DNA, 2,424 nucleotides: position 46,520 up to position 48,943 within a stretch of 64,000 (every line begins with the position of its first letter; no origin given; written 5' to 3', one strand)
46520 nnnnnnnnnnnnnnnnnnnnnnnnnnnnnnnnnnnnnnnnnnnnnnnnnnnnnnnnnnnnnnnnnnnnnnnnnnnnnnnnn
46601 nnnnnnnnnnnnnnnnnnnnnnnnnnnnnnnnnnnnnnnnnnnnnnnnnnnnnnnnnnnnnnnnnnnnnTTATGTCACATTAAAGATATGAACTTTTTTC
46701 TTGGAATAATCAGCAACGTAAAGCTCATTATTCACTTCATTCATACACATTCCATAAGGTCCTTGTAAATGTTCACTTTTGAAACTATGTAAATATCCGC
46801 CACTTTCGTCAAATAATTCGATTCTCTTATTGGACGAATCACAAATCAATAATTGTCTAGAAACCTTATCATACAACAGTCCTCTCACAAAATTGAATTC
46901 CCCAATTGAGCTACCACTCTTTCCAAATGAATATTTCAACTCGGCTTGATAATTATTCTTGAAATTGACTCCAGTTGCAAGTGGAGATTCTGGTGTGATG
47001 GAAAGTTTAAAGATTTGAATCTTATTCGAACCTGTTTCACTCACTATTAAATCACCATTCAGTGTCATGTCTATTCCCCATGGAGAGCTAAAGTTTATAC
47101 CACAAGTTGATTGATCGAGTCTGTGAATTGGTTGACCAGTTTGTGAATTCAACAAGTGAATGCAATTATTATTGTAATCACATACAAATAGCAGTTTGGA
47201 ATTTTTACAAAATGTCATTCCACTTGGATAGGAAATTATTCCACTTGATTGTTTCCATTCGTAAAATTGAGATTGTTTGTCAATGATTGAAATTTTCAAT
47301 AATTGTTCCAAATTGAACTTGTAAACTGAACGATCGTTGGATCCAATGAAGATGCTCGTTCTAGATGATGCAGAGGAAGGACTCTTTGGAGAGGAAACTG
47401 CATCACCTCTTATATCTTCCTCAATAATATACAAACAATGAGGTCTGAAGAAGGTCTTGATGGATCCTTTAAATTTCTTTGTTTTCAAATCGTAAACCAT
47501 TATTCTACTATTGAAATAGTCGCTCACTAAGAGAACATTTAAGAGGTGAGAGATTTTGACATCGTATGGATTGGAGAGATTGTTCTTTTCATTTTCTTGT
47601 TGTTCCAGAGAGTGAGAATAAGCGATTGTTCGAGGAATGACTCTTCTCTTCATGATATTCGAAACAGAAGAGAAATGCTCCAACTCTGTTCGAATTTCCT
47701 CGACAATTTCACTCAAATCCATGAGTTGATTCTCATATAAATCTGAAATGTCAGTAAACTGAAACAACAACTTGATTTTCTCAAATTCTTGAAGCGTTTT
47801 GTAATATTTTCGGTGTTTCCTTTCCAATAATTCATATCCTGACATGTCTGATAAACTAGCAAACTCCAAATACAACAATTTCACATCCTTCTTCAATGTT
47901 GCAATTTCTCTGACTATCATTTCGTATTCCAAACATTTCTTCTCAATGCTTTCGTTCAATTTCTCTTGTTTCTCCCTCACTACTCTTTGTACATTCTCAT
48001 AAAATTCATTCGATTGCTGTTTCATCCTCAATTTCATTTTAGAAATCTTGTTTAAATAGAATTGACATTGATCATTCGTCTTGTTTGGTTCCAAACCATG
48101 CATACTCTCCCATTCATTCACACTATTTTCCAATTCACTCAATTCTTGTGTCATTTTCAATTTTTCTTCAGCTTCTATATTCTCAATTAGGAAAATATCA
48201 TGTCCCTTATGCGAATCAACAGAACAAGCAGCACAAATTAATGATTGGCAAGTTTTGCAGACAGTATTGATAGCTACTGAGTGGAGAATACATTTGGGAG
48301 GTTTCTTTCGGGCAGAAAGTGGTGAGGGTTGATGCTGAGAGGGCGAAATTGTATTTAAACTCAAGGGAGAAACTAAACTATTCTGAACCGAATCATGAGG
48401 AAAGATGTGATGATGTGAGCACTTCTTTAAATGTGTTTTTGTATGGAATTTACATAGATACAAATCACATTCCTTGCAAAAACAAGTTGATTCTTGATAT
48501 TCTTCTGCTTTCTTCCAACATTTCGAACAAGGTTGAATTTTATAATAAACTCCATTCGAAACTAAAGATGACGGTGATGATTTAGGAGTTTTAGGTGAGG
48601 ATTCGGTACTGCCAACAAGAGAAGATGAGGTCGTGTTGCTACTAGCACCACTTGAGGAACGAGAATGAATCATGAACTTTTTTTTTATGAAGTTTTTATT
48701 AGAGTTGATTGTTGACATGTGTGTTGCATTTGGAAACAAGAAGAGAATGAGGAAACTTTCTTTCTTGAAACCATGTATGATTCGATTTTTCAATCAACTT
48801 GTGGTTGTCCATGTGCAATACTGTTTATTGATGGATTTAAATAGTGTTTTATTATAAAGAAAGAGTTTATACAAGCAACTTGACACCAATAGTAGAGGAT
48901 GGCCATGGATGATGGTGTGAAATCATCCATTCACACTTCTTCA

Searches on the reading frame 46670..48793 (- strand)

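Call 14: search_protein_families(library=pfam, proteins=[window:46670-48793:-], max_evalue=0.001)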
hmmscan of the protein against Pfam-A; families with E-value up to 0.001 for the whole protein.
window:46670-48793:- (707 aa): 3 families
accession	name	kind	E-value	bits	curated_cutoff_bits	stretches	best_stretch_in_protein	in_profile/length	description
PF01436.27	NHL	-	4.4e-17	61.6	20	0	568-595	1-28/28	NHL repeat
PF00643.29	zf-B_box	-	3.3e-08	34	24.1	1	164-200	2-39/42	B-box zinc finger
PF01731.26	Arylesterase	-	0.00026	21.6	21.3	0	515-551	48-84/86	Arylesterase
